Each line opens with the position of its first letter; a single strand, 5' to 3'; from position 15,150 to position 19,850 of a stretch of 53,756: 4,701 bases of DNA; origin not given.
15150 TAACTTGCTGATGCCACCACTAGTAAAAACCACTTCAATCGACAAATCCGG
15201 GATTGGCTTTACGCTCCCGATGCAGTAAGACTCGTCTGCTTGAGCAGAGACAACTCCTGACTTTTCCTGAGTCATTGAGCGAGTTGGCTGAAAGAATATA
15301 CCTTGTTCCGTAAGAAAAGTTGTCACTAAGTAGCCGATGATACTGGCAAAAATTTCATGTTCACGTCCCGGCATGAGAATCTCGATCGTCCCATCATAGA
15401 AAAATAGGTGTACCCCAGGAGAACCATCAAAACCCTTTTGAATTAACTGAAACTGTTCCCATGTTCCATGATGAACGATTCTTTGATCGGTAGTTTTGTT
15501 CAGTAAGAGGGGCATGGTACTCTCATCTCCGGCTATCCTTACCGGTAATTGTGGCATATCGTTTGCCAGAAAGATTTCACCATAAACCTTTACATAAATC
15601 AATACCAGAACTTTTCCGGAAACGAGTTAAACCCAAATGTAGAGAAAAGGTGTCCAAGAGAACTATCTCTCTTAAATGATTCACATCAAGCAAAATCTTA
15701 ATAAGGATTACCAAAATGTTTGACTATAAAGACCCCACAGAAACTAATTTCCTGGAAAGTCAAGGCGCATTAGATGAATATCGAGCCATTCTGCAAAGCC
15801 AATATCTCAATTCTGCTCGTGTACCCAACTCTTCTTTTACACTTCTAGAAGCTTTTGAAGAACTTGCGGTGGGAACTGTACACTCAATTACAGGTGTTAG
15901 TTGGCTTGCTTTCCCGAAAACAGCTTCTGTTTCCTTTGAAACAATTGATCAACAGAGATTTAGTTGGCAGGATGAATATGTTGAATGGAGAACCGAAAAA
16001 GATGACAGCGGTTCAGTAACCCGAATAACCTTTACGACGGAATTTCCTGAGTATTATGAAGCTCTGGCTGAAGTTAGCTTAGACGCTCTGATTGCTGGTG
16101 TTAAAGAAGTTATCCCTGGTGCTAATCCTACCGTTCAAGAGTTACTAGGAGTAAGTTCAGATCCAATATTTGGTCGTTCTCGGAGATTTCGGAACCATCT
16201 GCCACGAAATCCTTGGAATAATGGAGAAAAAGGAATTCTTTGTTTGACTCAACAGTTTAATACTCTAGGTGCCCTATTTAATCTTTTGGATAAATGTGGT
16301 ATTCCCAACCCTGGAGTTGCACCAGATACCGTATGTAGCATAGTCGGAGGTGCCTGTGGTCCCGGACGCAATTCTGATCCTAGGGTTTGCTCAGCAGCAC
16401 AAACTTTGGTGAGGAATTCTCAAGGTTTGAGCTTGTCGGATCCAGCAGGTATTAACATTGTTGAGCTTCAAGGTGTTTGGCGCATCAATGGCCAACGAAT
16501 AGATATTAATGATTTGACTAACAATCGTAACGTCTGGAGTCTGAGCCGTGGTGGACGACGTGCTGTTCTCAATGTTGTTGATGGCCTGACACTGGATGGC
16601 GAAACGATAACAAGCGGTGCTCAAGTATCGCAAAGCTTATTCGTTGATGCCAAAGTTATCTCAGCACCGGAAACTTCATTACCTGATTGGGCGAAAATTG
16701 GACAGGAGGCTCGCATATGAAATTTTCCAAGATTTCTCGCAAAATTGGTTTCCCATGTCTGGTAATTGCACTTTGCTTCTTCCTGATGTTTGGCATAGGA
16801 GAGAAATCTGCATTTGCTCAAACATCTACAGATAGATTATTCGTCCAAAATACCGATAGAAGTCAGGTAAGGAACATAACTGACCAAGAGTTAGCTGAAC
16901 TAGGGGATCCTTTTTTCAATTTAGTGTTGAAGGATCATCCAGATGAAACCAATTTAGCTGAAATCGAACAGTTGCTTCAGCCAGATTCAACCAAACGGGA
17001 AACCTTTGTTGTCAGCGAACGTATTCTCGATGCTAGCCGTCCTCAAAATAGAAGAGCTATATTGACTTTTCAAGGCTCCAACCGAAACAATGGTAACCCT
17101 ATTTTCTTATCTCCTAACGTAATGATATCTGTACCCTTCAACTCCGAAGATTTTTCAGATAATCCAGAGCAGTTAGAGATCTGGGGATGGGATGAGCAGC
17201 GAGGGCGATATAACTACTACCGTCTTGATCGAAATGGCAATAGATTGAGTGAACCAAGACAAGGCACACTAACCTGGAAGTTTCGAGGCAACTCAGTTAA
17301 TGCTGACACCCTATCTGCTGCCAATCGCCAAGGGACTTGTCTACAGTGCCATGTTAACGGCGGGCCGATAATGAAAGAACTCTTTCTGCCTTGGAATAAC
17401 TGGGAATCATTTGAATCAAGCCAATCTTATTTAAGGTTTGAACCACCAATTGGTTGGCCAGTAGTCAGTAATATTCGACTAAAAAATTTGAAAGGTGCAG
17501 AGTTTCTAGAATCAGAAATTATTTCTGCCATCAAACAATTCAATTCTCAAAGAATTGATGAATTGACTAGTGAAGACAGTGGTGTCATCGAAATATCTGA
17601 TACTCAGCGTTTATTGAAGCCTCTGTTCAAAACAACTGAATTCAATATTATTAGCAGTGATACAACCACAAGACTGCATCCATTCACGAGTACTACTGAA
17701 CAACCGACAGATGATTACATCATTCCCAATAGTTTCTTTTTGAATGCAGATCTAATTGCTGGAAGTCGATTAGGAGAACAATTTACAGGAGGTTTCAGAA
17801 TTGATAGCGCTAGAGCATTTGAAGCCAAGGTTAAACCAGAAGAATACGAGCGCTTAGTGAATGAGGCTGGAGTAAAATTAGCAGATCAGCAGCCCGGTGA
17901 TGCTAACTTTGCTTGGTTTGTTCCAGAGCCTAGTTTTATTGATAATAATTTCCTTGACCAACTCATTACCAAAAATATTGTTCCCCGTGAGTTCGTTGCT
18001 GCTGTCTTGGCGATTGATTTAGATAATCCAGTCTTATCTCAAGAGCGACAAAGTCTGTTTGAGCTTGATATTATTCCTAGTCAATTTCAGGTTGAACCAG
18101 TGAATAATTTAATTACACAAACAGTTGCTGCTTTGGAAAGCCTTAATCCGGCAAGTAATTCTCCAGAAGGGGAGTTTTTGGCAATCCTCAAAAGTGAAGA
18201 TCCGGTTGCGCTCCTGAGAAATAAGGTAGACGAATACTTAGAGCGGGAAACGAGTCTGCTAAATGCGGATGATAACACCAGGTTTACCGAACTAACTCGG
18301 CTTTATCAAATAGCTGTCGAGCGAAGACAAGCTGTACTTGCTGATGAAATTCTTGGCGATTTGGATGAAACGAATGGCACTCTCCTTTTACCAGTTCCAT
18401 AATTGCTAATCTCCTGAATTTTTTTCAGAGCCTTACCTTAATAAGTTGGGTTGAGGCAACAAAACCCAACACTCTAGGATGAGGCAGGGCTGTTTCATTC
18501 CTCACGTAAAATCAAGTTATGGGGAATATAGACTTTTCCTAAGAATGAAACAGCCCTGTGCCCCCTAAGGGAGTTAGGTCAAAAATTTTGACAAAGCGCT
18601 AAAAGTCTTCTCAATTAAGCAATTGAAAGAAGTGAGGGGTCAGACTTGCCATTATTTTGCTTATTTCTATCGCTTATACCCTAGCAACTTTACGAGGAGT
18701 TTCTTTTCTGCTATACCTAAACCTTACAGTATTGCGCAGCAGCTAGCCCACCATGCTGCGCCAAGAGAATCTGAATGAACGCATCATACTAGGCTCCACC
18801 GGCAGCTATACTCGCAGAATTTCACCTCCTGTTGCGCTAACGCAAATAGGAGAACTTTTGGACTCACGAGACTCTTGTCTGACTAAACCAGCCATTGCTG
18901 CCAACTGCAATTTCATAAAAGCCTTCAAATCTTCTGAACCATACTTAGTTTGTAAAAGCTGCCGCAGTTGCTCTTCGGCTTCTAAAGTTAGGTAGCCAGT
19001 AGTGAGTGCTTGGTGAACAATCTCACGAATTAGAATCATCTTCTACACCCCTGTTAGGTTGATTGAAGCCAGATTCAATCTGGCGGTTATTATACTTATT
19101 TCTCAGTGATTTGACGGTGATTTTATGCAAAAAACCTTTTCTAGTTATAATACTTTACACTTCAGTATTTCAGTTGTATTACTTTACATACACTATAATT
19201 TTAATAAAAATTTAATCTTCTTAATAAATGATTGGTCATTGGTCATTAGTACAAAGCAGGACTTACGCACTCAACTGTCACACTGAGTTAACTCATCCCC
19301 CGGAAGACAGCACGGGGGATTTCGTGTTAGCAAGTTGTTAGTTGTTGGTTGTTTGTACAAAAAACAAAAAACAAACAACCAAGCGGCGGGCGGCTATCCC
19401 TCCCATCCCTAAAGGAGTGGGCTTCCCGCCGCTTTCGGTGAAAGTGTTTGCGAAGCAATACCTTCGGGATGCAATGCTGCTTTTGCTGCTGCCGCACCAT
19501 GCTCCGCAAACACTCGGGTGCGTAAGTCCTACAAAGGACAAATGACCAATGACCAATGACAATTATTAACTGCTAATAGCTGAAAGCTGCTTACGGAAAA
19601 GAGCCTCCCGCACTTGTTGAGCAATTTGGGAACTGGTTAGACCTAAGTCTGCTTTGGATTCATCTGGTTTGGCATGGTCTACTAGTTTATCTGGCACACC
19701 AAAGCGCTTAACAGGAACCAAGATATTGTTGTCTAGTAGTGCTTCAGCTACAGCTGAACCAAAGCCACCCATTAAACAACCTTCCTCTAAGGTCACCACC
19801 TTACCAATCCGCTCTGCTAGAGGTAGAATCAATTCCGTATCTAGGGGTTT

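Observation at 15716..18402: Uncharacterised translationally coupled gene pair: Cys-rich cytoplasmic protein plus secreted single-CXXCH protein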

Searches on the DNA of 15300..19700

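Call 87: search_rna_families(source=window, start=15300, end=19700, threshold=evalue, max_evalue=1)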
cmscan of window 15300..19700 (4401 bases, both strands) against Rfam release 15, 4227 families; matches with E-value up to 1: 2.
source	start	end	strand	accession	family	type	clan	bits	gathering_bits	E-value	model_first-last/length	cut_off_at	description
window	18445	18522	-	RF02219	ZNRD1-AS1_2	Gene; lncRNA;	-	21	60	0.062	1-76/76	no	ZNRD1 antisense RNA 1 conserved region 2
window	19388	19534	+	RF01391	isrH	Gene; sRNA;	-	14.6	45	0.74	1-280/280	no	isrH Hfq binding RNA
